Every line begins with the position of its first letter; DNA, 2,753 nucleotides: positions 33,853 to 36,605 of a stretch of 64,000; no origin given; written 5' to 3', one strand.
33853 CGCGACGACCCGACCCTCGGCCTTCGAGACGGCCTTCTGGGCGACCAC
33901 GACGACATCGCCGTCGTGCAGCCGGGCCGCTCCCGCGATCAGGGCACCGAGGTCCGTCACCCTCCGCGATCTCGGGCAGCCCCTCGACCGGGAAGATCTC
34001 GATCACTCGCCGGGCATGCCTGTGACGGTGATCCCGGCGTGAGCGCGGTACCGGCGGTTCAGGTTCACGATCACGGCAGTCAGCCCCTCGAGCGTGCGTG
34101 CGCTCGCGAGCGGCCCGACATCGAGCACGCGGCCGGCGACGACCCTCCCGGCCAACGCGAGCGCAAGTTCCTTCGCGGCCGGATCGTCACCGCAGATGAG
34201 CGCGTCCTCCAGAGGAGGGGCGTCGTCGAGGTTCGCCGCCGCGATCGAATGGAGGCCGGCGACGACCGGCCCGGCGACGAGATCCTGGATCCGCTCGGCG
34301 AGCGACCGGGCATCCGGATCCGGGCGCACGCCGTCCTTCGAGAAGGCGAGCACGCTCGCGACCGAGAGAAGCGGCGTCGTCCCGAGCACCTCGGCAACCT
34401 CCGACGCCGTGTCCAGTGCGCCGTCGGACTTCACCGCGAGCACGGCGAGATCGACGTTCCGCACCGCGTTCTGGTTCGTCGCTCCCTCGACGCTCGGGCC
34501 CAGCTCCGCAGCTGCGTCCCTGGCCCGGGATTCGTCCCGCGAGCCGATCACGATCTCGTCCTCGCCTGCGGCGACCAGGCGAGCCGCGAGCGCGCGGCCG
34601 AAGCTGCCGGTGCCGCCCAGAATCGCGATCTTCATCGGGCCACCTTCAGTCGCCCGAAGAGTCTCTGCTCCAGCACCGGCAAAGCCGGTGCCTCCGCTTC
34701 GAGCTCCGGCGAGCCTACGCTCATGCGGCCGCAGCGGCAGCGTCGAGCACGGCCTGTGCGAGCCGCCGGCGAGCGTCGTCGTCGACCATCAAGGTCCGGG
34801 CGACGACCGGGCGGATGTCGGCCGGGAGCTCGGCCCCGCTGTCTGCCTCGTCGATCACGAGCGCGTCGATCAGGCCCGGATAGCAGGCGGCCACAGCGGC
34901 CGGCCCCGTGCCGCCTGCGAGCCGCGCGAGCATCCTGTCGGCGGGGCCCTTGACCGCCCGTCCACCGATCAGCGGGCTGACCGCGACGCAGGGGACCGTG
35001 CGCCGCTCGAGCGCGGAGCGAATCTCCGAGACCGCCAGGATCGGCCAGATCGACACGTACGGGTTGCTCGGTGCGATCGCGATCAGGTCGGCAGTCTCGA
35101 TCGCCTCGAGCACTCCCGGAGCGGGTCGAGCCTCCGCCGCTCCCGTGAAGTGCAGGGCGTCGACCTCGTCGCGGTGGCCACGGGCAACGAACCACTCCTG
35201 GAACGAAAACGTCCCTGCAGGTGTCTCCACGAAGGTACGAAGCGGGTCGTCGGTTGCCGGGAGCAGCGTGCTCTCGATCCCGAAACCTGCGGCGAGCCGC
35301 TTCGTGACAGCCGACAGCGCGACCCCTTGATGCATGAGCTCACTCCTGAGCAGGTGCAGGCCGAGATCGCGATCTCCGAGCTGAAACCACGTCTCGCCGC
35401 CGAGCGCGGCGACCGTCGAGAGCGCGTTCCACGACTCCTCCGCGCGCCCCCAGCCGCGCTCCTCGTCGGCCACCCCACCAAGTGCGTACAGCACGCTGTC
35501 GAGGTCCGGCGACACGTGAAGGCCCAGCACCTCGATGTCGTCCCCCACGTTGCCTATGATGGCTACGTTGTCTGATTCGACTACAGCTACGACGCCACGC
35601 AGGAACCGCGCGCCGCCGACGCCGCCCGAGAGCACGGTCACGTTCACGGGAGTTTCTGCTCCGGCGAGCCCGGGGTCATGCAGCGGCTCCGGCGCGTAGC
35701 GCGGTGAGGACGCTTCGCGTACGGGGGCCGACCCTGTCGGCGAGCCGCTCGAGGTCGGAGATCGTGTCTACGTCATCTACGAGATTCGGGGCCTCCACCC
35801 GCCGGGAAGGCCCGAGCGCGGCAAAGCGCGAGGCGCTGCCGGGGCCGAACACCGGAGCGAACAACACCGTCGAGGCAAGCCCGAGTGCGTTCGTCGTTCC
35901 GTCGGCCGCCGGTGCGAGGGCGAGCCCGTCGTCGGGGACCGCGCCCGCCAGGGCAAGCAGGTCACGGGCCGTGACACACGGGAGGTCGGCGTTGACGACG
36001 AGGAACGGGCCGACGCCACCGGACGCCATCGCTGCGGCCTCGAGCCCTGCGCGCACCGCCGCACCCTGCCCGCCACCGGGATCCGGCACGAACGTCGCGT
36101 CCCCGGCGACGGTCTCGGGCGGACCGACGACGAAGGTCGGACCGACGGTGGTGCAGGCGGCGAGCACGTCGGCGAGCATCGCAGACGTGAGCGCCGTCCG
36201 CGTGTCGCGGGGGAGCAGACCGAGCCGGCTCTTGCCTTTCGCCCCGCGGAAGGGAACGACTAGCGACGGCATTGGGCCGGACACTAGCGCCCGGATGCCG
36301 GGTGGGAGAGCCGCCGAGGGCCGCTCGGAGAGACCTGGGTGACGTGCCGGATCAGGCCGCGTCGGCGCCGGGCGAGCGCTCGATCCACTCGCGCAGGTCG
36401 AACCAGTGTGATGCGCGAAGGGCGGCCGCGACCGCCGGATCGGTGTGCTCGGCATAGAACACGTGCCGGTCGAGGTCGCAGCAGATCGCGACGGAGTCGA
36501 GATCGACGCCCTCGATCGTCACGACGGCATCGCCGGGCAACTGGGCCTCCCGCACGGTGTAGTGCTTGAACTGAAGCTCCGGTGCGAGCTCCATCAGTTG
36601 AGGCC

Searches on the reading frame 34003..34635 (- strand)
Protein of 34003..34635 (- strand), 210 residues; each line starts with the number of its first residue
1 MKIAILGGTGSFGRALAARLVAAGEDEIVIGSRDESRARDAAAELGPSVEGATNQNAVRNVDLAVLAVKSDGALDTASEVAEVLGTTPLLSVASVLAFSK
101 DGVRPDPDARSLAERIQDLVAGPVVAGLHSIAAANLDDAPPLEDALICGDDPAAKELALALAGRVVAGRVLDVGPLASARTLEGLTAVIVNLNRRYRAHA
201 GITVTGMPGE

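Call 9: search_protein_families(library=pfam, proteins=[window:34003-34635:-], max_evalue=0.01)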
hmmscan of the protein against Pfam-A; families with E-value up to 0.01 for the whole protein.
window:34003-34635:- (210 aa): 12 families
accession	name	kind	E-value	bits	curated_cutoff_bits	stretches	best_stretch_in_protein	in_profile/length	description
PF03807.23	F420_oxidored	-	1.2e-17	64.7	21.6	1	2-92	1-91/94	NADP oxidoreductase coenzyme F420-dependent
PF08659.16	KR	-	5.8e-05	23.5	22.6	1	5-44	5-44/180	KR domain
PF01488.26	Shikimate_DH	-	0.00023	21.7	24.3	1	5-84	16-99/138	Shikimate / quinate 5-dehydrogenase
PF02153.23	PDH_N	-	0.00023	21.1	26.5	1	17-89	2-74/154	Prephenate dehydrogenase, nucleotide-binding domain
PF03435.24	Sacchrp_dh_NADP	-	0.00041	21.1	25.1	1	3-49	1-48/129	Saccharopine dehydrogenase NADP binding domain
PF02719.21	Polysacc_synt_2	-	0.00075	19.2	20.2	1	3-51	1-49/293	Polysaccharide biosynthesis protein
PF02254.24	TrkA_N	-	0.0013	19.5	23.8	1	5-57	2-54/116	TrkA-N domain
PF13460.12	NAD_binding_10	-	0.0014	19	27.2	1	7-73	1-73/184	NAD(P)H-binding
PF07991.19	KARI_N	-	0.0021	18.1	20.6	1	2-68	6-68/165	Acetohydroxy acid isomeroreductase, NADPH-binding domain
PF01370.27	Epimerase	-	0.006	16.5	20.9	1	3-52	1-44/240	NAD dependent epimerase/dehydratase family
PF01118.30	Semialdhyde_dh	-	0.0064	17.3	26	0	2-81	1-87/121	Semialdehyde dehydrogenase, NAD binding domain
PF02558.23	ApbA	-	0.0064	16.6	22.2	0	4-88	2-95/150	Ketopantoate reductase PanE/ApbA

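Call 10: find_encoding_contigs(protein=window:34003-34635:-, flank=3000, max_places=10)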
Protein window:34003-34635:- (210 aa): no gene with exactly this product is on record in the collection.

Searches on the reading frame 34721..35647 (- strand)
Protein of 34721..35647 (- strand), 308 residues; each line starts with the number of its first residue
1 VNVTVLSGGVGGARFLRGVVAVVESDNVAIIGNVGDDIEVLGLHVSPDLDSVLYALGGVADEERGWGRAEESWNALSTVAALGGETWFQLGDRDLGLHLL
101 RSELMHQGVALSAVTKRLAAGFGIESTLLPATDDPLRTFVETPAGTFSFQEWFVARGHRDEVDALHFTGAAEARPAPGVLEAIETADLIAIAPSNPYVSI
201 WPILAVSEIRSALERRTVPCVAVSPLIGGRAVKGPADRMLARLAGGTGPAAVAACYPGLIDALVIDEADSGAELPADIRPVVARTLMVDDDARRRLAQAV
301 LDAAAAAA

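Call 9: search_protein_families(library=pfam, proteins=[window:34721-35647:-], max_evalue=0.01)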
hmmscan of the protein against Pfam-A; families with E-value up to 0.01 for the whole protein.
window:34721-35647:- (308 aa): 1 family
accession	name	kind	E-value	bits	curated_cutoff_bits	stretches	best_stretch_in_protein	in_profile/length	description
PF01933.23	CofD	-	2e-49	168.8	30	1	3-293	1-277/290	2-phospho-L-lactate transferase CofD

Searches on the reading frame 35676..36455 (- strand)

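Call 9: search_protein_families(library=pfam, proteins=[window:35676-36455:-], max_evalue=0.01)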
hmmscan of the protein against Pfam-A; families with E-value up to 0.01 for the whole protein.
window:35676-36455:- (259 aa): 3 families
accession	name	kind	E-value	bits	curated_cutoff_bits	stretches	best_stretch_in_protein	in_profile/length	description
PF12804.13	NTP_transf_3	-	5e-09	37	27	1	93-199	26-138/160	MobA-like NTP transferase domain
PF01983.22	CofC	-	0.00022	21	22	1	66-194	4-134/217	Guanylyl transferase CofC like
PF09837.15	DUF2064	-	0.0011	19.3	25.8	1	115-196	29-108/120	Uncharacterized protein conserved in bacteria (DUF2064)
